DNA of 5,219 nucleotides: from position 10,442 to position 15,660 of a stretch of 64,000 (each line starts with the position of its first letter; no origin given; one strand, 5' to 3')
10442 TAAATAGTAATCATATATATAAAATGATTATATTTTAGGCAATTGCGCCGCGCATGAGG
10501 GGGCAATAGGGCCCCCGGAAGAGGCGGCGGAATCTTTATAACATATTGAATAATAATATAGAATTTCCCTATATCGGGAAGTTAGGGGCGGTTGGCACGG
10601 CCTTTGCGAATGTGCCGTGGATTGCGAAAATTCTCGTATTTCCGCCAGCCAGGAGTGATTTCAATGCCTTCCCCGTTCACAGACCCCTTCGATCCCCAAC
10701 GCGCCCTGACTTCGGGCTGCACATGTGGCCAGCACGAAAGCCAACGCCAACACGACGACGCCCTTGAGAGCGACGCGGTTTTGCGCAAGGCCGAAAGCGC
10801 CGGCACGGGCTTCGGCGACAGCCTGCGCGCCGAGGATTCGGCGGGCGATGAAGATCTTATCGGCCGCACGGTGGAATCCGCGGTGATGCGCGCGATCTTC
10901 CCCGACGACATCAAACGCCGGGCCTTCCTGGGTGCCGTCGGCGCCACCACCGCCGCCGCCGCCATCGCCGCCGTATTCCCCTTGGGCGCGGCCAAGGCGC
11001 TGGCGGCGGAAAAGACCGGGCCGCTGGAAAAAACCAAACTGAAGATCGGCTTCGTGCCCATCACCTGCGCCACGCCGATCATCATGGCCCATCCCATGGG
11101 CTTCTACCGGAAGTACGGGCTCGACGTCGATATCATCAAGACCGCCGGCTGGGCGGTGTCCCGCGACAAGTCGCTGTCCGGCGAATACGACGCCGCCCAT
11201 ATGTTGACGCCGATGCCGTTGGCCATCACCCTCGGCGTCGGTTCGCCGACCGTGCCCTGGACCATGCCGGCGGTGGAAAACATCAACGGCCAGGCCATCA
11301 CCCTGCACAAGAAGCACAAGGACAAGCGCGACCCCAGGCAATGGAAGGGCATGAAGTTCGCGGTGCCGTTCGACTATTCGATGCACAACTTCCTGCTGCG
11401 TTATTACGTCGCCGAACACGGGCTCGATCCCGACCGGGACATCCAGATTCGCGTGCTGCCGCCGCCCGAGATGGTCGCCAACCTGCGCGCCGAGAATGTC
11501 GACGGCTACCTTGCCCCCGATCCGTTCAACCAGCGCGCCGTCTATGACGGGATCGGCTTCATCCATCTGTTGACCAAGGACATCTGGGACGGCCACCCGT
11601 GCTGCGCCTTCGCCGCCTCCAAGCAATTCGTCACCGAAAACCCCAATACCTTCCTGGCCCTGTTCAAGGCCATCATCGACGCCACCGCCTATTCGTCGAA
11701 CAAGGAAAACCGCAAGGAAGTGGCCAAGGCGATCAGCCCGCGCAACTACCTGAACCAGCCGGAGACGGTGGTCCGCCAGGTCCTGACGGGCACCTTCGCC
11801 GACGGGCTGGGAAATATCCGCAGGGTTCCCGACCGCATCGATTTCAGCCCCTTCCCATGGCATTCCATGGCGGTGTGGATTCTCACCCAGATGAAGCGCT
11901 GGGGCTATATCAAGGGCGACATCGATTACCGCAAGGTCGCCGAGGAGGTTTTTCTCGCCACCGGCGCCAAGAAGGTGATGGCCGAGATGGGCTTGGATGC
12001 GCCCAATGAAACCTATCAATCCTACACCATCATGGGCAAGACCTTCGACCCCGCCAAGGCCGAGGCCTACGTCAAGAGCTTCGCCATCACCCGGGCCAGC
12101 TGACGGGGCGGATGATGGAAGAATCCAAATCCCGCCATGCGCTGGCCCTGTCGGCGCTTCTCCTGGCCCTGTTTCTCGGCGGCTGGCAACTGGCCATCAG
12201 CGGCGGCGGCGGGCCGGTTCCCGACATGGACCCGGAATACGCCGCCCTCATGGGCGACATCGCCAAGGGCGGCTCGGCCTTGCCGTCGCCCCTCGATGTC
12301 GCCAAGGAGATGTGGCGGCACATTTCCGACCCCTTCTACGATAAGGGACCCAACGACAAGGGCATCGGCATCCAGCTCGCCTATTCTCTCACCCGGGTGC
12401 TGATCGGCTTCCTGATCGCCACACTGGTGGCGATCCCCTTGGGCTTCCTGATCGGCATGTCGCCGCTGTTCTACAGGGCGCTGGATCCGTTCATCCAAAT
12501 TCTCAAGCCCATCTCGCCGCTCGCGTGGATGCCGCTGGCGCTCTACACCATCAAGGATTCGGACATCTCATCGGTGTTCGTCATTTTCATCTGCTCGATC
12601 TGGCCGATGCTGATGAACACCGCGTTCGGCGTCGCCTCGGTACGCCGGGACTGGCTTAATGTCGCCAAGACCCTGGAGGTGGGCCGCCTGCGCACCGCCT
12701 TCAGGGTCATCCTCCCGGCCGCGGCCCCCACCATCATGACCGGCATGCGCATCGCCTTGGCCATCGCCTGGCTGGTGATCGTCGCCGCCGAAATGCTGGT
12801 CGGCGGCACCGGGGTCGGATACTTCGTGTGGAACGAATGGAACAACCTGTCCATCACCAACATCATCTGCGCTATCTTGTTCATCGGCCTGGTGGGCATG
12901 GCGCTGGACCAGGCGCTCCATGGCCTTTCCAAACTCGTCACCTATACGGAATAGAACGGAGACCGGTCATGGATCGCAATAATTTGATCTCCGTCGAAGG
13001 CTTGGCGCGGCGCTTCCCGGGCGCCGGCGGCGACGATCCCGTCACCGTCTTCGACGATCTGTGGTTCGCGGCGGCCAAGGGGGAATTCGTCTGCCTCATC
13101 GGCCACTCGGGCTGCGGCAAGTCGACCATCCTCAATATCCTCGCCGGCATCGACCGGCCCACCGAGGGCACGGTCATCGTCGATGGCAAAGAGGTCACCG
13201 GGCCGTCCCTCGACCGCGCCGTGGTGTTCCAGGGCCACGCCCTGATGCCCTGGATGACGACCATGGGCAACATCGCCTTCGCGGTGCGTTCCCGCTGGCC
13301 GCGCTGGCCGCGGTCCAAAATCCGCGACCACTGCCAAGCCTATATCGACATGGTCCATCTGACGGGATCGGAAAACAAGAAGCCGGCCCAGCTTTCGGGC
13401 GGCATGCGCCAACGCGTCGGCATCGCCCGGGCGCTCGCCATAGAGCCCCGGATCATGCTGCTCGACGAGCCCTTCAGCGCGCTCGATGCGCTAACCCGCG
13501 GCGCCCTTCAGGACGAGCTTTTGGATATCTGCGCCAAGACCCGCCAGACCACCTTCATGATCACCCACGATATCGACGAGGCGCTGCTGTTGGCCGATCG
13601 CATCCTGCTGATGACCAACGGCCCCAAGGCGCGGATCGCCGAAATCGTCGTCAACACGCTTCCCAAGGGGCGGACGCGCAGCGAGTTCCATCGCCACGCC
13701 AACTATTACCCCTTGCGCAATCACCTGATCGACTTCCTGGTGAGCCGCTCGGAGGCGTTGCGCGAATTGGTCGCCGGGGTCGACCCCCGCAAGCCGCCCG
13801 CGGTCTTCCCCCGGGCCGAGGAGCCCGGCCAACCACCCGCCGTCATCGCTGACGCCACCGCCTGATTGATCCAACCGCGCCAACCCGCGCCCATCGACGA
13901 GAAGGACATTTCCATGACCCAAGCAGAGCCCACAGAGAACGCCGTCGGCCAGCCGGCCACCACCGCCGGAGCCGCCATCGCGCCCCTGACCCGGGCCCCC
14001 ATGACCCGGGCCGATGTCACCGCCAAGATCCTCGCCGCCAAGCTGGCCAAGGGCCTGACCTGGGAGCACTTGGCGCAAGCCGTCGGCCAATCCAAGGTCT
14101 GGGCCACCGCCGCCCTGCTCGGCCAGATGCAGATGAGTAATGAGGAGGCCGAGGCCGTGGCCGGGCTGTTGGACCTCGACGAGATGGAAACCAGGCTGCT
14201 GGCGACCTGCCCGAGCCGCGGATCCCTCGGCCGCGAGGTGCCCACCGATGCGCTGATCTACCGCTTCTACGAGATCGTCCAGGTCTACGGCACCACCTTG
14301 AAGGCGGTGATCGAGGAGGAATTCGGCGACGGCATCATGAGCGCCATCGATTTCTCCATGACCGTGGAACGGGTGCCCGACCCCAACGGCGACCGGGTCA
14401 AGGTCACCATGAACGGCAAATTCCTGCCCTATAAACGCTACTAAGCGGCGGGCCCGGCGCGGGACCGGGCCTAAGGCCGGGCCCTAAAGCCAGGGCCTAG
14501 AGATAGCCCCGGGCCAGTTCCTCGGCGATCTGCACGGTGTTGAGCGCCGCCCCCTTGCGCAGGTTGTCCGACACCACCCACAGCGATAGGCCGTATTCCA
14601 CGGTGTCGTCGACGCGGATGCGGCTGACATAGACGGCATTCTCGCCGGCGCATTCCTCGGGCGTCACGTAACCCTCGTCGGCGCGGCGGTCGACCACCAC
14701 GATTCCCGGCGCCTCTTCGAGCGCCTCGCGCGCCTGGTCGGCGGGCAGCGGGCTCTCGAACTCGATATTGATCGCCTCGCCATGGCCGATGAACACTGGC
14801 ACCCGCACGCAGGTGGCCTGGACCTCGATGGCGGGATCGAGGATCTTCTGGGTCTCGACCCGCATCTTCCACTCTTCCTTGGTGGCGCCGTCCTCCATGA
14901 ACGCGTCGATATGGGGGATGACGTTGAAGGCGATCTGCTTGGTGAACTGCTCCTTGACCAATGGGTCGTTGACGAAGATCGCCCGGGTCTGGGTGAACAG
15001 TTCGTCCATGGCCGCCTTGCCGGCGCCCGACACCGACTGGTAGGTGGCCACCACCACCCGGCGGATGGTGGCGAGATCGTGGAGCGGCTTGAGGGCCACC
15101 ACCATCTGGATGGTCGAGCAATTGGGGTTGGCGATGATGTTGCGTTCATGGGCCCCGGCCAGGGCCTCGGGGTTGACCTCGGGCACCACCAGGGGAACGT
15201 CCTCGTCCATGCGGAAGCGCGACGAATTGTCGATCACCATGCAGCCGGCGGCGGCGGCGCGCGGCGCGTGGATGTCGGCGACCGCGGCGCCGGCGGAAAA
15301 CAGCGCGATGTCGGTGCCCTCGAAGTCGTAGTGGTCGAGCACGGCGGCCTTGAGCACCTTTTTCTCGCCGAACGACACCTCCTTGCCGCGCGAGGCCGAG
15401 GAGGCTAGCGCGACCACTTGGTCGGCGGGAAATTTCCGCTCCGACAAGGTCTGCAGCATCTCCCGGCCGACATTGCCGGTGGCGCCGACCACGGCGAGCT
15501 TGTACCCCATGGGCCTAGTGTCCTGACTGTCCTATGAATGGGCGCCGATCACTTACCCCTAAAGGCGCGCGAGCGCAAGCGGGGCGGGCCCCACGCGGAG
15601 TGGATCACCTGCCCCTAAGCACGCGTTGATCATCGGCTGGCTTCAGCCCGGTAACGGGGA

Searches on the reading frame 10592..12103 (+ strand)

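Call 10: search_protein_families(library=pfam, proteins=[window:10592-12103:+], max_evalue=0.01)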
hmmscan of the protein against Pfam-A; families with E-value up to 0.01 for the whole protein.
window:10592-12103:+ (503 aa): 2 families
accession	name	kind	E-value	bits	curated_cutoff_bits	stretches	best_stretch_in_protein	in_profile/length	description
PF13379.11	NMT1_2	-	3.5e-89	299.4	24.7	1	144-382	2-252/252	NMT1-like family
PF09084.16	NMT1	-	1.7e-05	25.3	20.5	1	161-369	5-210/216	NMT1/THI5 like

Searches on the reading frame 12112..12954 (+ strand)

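Call 10: search_protein_families(library=pfam, proteins=[window:12112-12954:+], max_evalue=0.01)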
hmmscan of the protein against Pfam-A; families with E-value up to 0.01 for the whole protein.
window:12112-12954:+ (280 aa): 1 family
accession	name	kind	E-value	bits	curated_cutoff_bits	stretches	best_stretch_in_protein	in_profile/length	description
PF00528.27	BPD_transp_1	-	9.2e-22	78.1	26.4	1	107-265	1-167/184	Binding-protein-dependent transport system inner membrane component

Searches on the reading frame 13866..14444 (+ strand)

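Call 28: search_protein_families(library=ncbifam, proteins=[window:13866-14444:+], max_evalue=0.00001)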
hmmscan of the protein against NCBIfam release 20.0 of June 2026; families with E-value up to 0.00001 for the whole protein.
window:13866-14444:+ (192 aa): 2 families
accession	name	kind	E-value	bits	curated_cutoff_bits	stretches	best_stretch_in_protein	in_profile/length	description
NF002773.0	PRK02866.1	subfamily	2.2e-66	222.5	150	1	46-192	1-147/147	cyanase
TIGR00673.1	cynS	equivalog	9.7e-56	187.9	113.3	1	51-192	9-150/150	cyanase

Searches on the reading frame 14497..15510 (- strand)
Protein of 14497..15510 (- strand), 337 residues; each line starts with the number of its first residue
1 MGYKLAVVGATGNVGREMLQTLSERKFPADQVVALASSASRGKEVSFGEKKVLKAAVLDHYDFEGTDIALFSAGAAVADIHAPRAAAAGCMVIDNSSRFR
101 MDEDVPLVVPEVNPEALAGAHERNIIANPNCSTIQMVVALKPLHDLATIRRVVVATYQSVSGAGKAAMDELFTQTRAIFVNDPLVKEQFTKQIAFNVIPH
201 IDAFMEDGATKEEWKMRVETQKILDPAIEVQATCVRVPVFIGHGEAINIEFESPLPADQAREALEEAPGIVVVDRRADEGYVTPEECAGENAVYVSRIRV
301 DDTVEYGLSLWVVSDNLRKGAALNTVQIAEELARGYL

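Call 28: search_protein_families(library=ncbifam, proteins=[window:14497-15510:-], max_evalue=0.00001)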
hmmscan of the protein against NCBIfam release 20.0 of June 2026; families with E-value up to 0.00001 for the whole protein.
window:14497-15510:- (337 aa): 13 families
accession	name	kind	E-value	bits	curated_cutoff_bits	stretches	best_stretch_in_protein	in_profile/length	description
NF011456.0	PRK14874.1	equivalog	1.3e-150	501.2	223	1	1-334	3-342/346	aspartate-semialdehyde dehydrogenase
TIGR01296.1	asd_B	equivalog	1.4e-134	448.4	324.2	1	5-333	2-337/339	aspartate-semialdehyde dehydrogenase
NF005229.0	PRK06728.1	equivalog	1.6e-84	283.7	628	1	2-333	5-342/347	aspartate-semialdehyde dehydrogenase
NF004224.0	PRK05671.1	equivalog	6.6e-76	255.9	284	1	4-336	6-335/336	aspartate-semialdehyde dehydrogenase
NF005957.0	PRK08040.1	equivalog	5.2e-75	253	273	1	2-336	4-334/336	aspartate-semialdehyde dehydrogenase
NF006416.0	PRK08664.1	subfamily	2.6e-44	151.9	232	2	3-169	4-187/350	aspartate-semialdehyde dehydrogenase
TIGR00978.1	asd_EA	equivalog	6.4e-44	150.4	301.2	2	4-166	2-182/342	aspartate-semialdehyde dehydrogenase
NF005144.0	PRK06598.1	subfamily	2.9e-36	125.4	198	2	183-322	212-357/369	aspartate-semialdehyde dehydrogenase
TIGR01745.1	asd_gamma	equivalog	1.1e-27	97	402.9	2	184-323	212-356/366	aspartate-semialdehyde dehydrogenase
NF005368.0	PRK06901.1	equivalog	4.8e-26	91.7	437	1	15-334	16-320/323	oxidoreductase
TIGR01850.1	argC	equivalog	3.4e-18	66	233.6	1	4-170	2-190/345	N-acetyl-gamma-glutamyl-phosphate reductase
NF006157.0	PRK08300.1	subfamily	2e-06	27.3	166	1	4-176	7-178/303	acetaldehyde dehydrogenase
TIGR01851.1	argC_other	equivalog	6.1e-06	25.7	229.85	0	88-170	72-157/310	N-acetyl-gamma-glutamyl-phosphate reductase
